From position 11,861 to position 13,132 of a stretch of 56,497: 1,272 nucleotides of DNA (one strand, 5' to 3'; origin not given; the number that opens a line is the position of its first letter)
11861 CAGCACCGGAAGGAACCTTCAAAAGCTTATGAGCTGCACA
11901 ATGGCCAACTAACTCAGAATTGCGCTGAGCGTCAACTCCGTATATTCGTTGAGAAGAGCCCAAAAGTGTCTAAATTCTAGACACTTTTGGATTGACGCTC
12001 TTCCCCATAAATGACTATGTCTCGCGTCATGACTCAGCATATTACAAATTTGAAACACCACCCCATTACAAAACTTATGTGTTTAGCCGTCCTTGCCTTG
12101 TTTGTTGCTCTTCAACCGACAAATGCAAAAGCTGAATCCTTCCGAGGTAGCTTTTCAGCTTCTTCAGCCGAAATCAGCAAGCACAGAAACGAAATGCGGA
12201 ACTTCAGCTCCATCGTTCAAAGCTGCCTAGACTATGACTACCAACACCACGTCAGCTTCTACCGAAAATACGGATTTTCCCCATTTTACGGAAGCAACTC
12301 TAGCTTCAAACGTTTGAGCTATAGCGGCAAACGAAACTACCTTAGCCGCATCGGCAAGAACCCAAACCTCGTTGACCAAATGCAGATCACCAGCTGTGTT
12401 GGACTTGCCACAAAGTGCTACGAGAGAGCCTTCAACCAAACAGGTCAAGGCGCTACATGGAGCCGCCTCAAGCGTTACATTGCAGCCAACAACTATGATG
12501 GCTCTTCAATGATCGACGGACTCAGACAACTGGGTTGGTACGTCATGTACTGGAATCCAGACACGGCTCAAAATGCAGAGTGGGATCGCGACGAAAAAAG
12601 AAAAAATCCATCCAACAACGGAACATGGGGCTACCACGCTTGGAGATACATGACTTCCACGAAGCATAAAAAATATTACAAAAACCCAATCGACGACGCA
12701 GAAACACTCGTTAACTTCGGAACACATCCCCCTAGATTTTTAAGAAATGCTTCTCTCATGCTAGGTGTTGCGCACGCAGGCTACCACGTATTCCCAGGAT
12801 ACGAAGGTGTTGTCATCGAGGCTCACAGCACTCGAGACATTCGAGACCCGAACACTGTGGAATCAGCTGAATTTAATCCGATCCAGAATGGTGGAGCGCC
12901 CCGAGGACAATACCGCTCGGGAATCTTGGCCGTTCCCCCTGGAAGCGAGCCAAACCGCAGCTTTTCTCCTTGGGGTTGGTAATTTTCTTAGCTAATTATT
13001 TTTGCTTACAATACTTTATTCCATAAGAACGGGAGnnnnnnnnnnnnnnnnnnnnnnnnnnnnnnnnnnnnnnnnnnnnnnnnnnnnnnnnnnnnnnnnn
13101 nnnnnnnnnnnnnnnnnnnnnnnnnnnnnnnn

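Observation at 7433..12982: Two paralogous gene pairs placed back-to-back, with opposite strands and swapped internal order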

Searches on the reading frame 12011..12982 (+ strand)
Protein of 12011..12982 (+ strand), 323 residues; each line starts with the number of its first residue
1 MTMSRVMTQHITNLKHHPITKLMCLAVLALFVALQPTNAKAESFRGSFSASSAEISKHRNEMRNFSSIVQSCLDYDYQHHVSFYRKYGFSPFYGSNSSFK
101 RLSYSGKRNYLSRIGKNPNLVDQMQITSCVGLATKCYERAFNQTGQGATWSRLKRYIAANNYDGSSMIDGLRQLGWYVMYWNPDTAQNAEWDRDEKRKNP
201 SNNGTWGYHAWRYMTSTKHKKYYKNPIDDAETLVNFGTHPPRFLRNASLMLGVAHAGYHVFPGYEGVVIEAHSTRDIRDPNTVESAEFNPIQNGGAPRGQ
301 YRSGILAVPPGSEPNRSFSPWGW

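Call 5: search_protein_families(library=pfam, proteins=[window:12011-12982:+], max_evalue=1)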
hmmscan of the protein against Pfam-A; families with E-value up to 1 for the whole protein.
window:12011-12982:+ (323 aa): 0 families

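Call 6: search_protein_families(library=ncbifam, proteins=[window:12011-12982:+], max_evalue=1)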
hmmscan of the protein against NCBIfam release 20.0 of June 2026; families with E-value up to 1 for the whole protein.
window:12011-12982:+ (323 aa): 0 families

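Call 8: search_solved_structures(query=window:12011-12982:+, max_evalue=10)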
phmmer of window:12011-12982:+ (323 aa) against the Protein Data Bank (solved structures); distinct sequences matched with E-value up to 10: 3.
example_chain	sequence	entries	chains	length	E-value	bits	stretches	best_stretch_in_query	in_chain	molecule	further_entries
1rxj_A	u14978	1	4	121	0.098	15.1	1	134-183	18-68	Streptavidin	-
2v1l_A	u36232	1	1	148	0.91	12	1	68-116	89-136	HYPOTHETICAL PROTEIN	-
5vh6_A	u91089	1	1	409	2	10.8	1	36-114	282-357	Elongation factor G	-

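Call 11: find_homologous_proteins(query=window:12011-12982:+)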
Query window:12011-12982:+ (323 aa): 50 proteins with E <= 0.001 among 850 candidates.
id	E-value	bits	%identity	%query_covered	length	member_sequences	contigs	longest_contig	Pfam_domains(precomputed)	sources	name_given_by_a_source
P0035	5.4e-223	757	100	99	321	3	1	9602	-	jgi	-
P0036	5.0e-147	508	67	99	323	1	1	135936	-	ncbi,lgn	-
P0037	6.6e-118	412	58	93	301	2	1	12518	-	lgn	-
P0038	1.1e-116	408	56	95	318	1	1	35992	-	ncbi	-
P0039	4.0e-115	403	56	93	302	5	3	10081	-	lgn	-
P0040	7.1e-113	395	57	92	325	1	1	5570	-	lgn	-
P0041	9.9e-113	395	53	100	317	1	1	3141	-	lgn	-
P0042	9.6e-111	388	55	90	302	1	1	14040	-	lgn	-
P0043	1.3e-106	375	56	94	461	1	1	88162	-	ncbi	-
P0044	1.1e-99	352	52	91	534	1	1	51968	-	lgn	-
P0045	1.2e-99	352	49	96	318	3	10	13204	-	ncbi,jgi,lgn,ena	-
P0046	9.2e-96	339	50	93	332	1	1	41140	-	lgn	-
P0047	3.2e-92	327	47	92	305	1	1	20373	-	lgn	-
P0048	3.7e-92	327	49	86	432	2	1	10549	-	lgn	-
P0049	1.2e-88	316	48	91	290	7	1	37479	-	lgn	-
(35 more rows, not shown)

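Call 24: predict_structure(alignment_id=A2)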
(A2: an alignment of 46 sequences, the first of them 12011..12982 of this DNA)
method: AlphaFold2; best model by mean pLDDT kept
length: 323 residues; sequences in the alignment: 46
mean_pLDDT: 92.1   pTM: 0.84
mean pLDDT of the five models: 92.1, 92.0, 91.7, 91.2, 90.5
residues with pLDDT >= 90: 259; 70-90: 35; 50-70: 24; < 50: 5
segments of 3 or more residues with pLDDT < 50: none
pLDDT, mean of each block of 10 residues (from residue 1): 56 62 84 73 92 98 98 99 98 97 98 98 98 98 99 98 97 98 98 94 87 97 96 98 97 93 98 96 98 94 97 76 45
secondary structure, 60 per line:
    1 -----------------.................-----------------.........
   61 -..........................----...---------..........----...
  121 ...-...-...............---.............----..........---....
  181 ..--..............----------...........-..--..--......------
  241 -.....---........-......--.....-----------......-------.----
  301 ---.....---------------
elements in order: H18-34 H52-60 H62-87 E92-94 H104-113 H118-123 E125-127 H129-143 H147-159 H164-173 E177-182 H185-198 H209-219 E229-234 H242-246 E250-254 E259-264 E267-271 E283-288 E304-308
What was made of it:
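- On NlpC/P60 or papain-like cysteine peptidase (family B): The model's secondary-structure order (a helix starting with Cys, then a beta-sheet carrying His) is compatible (call 24).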

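Call 28: fold_search(model_id=the predicted structure, library=pdb)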
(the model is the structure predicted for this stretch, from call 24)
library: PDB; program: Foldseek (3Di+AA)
matches with E <= 10: 180; with E <= 0.001: 0
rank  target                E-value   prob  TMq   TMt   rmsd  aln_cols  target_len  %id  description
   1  7oiy_A                7.5e-01  0.06  0.17  0.21  20.4       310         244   12  Crystal structure of the ZUFSP family member Mug105 (released 2022-02-02)
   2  1kxm                  1.3e+00  0.02  0.13  0.14  17.8       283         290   11  Crystal structure of Cytochrome c Peroxidase with a Proposed Electron Transfer Pathway Excised to Form a Ligand Binding  (released 2002-03-06)
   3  4jxb_A                1.5e+00  0.08  0.10  0.22   4.8        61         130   15  RipD (Rv1566c) from Mycobacterium tuberculosis: a non-catalytic NlpC/p60 domain protein, adaptation to peptidoglycan-b (released 2013-10-30)
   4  1pad_A                1.6e+00  0.05  0.17  0.23  13.0       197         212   11  Binding of chloromethyl ketone substrate analogues to crystalline papain (released 1977-04-12)
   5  6ql6_A                1.6e+00  0.03  0.17  0.05  17.1       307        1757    8  Structure of Fatty acid synthase complex from Saccharomyces cerevisiae at 2.9 Angstrom (released 2020-03-18)
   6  6hqu_B                1.9e+00  0.03  0.14  0.18  16.2       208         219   10  Humanised RadA mutant HumRadA22 in complex with a recombined BRC repeat 8-2 (released 2019-10-09)
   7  7y8d_A                2.0e+00  0.06  0.10  0.21  18.9       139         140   12  Crystal structure of cp1 bound BCLxl (released 2023-11-15)
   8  2q7f_A                2.0e+00  0.01  0.09  0.13  19.3       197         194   13  Crystal structure of YrrB: a TPR protein with an unusual peptide-binding site (released 2007-08-07)
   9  8r2g_A                2.1e+00  0.02  0.11  0.14  15.9       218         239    9  Crystal structure of a BRCA2-DMC1 complex (released 2023-11-22)
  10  4ay5_A                2.1e+00  0.02  0.09  0.05  18.1       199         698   10  Human O-GlcNAc transferase (OGT) in complex with UDP and glycopeptide (released 2012-10-24)
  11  6hqu_G                2.3e+00  0.09  0.11  0.17  10.5        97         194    9  Humanised RadA mutant HumRadA22 in complex with a recombined BRC repeat 8-2 (released 2019-10-09)
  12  2imi_B                2.3e+00  0.04  0.13  0.18  20.2       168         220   11  Structures of an Insect Epsilon-class Glutathione S-transferase from the Malaria Vector Anopheles Gambiae: Evidence fo (released 2007-10-09)
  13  8z20_A                2.3e+00  0.03  0.11  0.18  17.8       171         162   13  Crystal structure analysis of thermotolerant Oscillatoria Phycocyanin (released 2025-04-16)
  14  8r2g_E                2.3e+00  0.02  0.11  0.14  15.8       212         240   10  Crystal structure of a BRCA2-DMC1 complex (released 2023-11-22)
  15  6hqu_C                2.4e+00  0.08  0.11  0.16  10.4       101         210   11  Humanised RadA mutant HumRadA22 in complex with a recombined BRC repeat 8-2 (released 2019-10-09)
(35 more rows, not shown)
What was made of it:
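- Closest known: NlpC/P60 and other papain-like cysteine peptidases or amidases. Same: The weak Foldseek top hits include ZUFSP, RipD and papain (call 28).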

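Call 30: find_related_loci(query=A2, collection=metagenome_contigs, flank=8000)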
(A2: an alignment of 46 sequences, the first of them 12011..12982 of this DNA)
Query A2 (323 aa) in metagenome_contigs; peptide patterns used: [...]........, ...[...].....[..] (x = any residue, [..] = any of these).
150 stretches matched a pattern; 103 encode a relative of the query (tblastn E <= 1e-3); the best 80 are kept; 80 distinct loci.
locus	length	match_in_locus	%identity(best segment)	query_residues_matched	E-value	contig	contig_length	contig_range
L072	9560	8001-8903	57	19-314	3e-121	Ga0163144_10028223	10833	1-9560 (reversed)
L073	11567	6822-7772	49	14-323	7e-103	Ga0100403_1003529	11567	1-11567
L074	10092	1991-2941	49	14-323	6e-103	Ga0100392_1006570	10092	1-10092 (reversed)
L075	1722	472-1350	48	13-311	6e-102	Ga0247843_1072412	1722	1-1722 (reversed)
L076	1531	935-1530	100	1-199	2e-114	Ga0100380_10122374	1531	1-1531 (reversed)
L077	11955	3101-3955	47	23-310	6e-91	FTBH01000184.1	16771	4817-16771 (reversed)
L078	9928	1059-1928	47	18-311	9e-90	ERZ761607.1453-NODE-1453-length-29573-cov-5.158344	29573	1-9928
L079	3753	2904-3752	48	26-308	2e-88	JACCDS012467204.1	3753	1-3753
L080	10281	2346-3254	44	12-313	3e-87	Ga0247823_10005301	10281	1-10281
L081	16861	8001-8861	46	27-311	1e-86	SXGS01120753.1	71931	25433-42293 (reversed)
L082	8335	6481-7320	47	25-311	2e-84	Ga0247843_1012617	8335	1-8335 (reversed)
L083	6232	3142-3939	47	41-311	8e-84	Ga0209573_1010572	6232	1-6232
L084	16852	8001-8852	44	27-309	8e-80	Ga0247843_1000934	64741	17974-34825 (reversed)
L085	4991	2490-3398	40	19-321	3e-78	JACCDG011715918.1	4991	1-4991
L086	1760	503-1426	41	19-311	7e-82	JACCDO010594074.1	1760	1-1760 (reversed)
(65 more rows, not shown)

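Call 32: search_solved_structures(query=A2, max_evalue=10)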
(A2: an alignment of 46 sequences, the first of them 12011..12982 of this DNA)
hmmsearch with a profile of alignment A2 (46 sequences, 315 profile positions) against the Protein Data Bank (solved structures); distinct sequences matched with E-value up to 10: 1.
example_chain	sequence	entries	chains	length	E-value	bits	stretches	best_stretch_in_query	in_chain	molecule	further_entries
2lu1_A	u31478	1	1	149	0.51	12.7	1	20-71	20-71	Subtilase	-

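Call 38: search_protein_families(library=pfam, proteins=[L072:6717-7946:-], max_evalue=0.01)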
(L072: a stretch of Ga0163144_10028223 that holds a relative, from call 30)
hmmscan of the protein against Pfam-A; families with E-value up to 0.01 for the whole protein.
L072:6717-7946:- (409 aa): 1 family
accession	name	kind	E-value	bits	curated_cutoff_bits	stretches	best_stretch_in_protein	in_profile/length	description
PF01522.26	Polysacc_deac_1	-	5.2e-05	23.6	23.1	1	37-222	9-113/124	Polysaccharide deacetylase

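Call 41: search_protein_families(library=pfam, alignment_id=A2, max_evalue=5)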
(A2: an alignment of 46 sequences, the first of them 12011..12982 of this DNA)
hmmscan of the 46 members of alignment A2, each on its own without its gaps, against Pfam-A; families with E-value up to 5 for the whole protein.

A. member 1, window:12011-12982:+ (323 aa): 0 families

B. families by the number of members that match (of 46 scanned): 15 families
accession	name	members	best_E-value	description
PF22239.2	DUF6947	2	0.011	Domain of unknown function (DUF6947)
PF06072.16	Herpes_US9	2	0.045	Alphaherpesvirus tegument protein US9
PF21506.2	Knl-2-like_dom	1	0.0045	Kinetochore null protein 2-like domain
PF24203.1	Phage_ProQ_C_like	1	0.039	Phage ProQ C-terminal-like domain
PF20031.4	DUF6437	1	0.064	Family of unknown function (DUF6437)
PF03566.19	Peptidase_A21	1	0.064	Peptidase family A21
PF24489.1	Ig_J_second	1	0.069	Tip attachment protein J second Ig-like domain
PF19424.5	UNC80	1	0.079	Protein UNC80 central region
PF21587.3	AP5B1_N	1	0.12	AP-5 complex subunit beta-1, N-terminal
PF07283.16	TrbH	1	0.13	Conjugal transfer protein TrbH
PF22111.2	MtrC-MtrF_N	1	0.14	Decaheme cytochrome c component MtrC/MtrF N-terminal domain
PF16146.10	DUF4854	1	0.16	Domain of unknown function (DUF4854)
PF23809.1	Phage_holin_9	1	0.18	Bacteriophage holin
PF24701.1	DUF7664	1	0.21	Domain of unknown function (DUF7664)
PF12502.13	DUF3710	1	0.22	Protein of unknown function (DUF3710)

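Call 43: find_homologous_proteins(query=A2, max_evalue=0.01)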
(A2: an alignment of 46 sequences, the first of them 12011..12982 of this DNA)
Query A2 (46 sequences) (323 aa, profile of the alignment): 38 proteins with E <= 0.01 among 8000 candidates.
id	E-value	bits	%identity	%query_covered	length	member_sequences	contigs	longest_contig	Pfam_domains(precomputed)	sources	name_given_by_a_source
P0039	1.1e-127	444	56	93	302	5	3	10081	-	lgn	-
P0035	4.4e-127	442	100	99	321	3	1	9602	-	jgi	-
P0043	1.8e-126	440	56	94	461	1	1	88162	-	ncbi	-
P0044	4.1e-126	439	52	91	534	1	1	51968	-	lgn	-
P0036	6.7e-126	438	67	99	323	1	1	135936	-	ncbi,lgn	-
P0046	3.6e-125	435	50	93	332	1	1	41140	-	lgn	-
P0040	7.9e-124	431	57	92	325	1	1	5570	-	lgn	-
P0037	3.1e-123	429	58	93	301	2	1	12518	-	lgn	-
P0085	1.1e-122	427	50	99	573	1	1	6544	-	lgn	-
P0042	1.2e-122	427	55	90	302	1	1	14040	-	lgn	-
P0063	1.5e-122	427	41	81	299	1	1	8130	-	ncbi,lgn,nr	ncbi:MAG: hypothetical protein KF789_12985 [Bdellovibrionaceae bacterium]|nr:hypothetical protein [P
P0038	3.1e-121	422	56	95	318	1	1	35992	-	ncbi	-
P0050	3.5e-121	422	44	90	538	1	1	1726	-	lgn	-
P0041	6.9e-121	421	53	100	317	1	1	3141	-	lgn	-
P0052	3.0e-120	419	47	89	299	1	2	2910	-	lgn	-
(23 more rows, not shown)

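Call 67: search_protein_families(library=phrogs, proteins=[window:12011-12982:+], max_evalue=0.1)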
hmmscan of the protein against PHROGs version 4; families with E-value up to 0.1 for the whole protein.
window:12011-12982:+ (323 aa): 0 families

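Call 68: search_protein_families(library=padloc, proteins=[window:12011-12982:+], max_evalue=0.1)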
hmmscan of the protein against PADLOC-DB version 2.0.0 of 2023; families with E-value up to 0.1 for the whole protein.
window:12011-12982:+ (323 aa): 0 families

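Call 75: fold_search(model_id=the predicted structure, library=viral)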
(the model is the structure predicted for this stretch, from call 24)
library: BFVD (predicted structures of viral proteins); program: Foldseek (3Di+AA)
matches with E <= 10: 204; with E <= 0.001: 0
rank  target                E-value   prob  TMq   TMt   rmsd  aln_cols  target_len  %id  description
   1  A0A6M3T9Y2            3.9e-01  0.20  0.21  0.43   7.9       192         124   14  Uncharacterized protein [Sphingomonas phage Kharn]
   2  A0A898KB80            4.4e-01  0.16  0.23  0.27  19.4       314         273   11  (no name in the UniProt tables at hand)
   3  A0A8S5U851            4.9e-01  0.08  0.11  0.18  16.4       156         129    9  Uncharacterized protein [Siphoviridae sp. ctwIM10]
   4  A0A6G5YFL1            6.2e-01  0.15  0.24  0.12  16.3       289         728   13  (no name in the UniProt tables at hand)
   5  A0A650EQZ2            7.0e-01  0.04  0.07  0.13  11.8        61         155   10  Capsid and scaffold protein [Lactococcus phage 5171F]
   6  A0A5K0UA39            7.4e-01  0.06  0.09  0.07  16.7        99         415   14  Receptor-like cell wall protein [Yasminevirus sp. GU-2018]
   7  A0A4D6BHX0            8.3e-01  0.08  0.15  0.13  18.5       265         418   10  (no name in the UniProt tables at hand)
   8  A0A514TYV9            8.3e-01  0.06  0.12  0.08  18.2       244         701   11  Capsid maturation protease [Arthrobacter phage Vibaki]
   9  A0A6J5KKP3            8.3e-01  0.04  0.09  0.05  31.8       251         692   12  LT_GEWL domain containing protein [uncultured Caudovirales phage]
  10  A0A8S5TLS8            8.8e-01  0.06  0.11  0.12  23.3       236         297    9  Uncharacterized protein [Podoviridae sp. ctS6V7]
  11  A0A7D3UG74            9.3e-01  0.03  0.14  0.10  23.2       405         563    9  (no name in the UniProt tables at hand)
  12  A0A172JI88            9.9e-01  0.03  0.06  0.13  12.4        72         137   11  Uncharacterized protein [Bacillus phage AR9]
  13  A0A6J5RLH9            1.0e+00  0.04  0.12  0.13  24.4       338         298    9  Phage head morphogenesis domain containing protein [uncultured Caudovirales phage]
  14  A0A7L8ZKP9            1.2e+00  0.13  0.14  0.30   5.4        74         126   16  (no name in the UniProt tables at hand)
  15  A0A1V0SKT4            1.3e+00  0.04  0.10  0.11  25.4       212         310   15  Uncharacterized protein [Klosneuvirus KNV1]
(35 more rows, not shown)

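Call 89: search_protein_families(library=pfam, alignment_id=A3, max_evalue=0.001)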
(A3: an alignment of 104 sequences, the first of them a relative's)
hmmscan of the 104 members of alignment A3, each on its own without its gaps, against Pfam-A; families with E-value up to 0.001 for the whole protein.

A. member 1, L073:6384-6746:+ (120 aa): 1 family
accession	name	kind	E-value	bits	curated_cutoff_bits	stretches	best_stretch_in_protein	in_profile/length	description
PF00111.32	Fer2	-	8.3e-09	35.7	21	1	22-94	10-76/77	2Fe-2S iron-sulfur cluster binding domain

B. families by the number of members that match (of 104 scanned): 125 families (the first 25 are shown)
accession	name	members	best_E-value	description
PF13539.11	Peptidase_M15_4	11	6.2e-14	D-alanyl-D-alanine carboxypeptidase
PF01471.23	PG_binding_1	8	3.4e-17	Putative peptidoglycan binding domain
PF02557.22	VanY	8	8.2e-12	D-alanyl-D-alanine carboxypeptidase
PF00005.33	ABC_tran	3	1.3e-48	ABC transporter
PF00271.37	Helicase_C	3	3e-32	Helicase conserved C-terminal domain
PF13304.12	AAA_21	3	5.5e-16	AAA domain, putative AbiEii toxin, Type IV TA system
PF02600.21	DsbB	3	1.8e-14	Disulfide bond formation protein DsbB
PF02463.25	SMC_N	3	1e-11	RecF/RecN/SMC N terminal domain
PF13555.12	AAA_29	3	8.4e-11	P-loop containing region of AAA domain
PF08242.18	Methyltransf_12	3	9.7e-10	Methyltransferase domain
PF02222.28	ATP-grasp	2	1.2e-58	ATP-grasp domain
PF03741.22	TerC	2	1.9e-51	Integral membrane protein TerC family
PF00270.35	DEAD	2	2.8e-44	DEAD/DEAH box helicase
PF02390.23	Methyltransf_4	2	2.4e-28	Putative methyltransferase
PF12848.13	ABC_tran_Xtn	2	1.1e-23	ABC transporter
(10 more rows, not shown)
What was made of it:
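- M15_4, VanY and PG_binding_1 proteins are strongly enriched next to B (call 89).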

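Call 92: find_related_loci(query=A2, collection=viral_contigs, flank=5000)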
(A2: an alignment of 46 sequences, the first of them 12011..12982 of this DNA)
Query A2 (323 aa) in viral_contigs; peptide patterns used: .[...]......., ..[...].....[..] (x = any residue, [..] = any of these).
11 stretches matched a pattern, but none encodes a relative of the query by tblastn (E <= 1e-3).
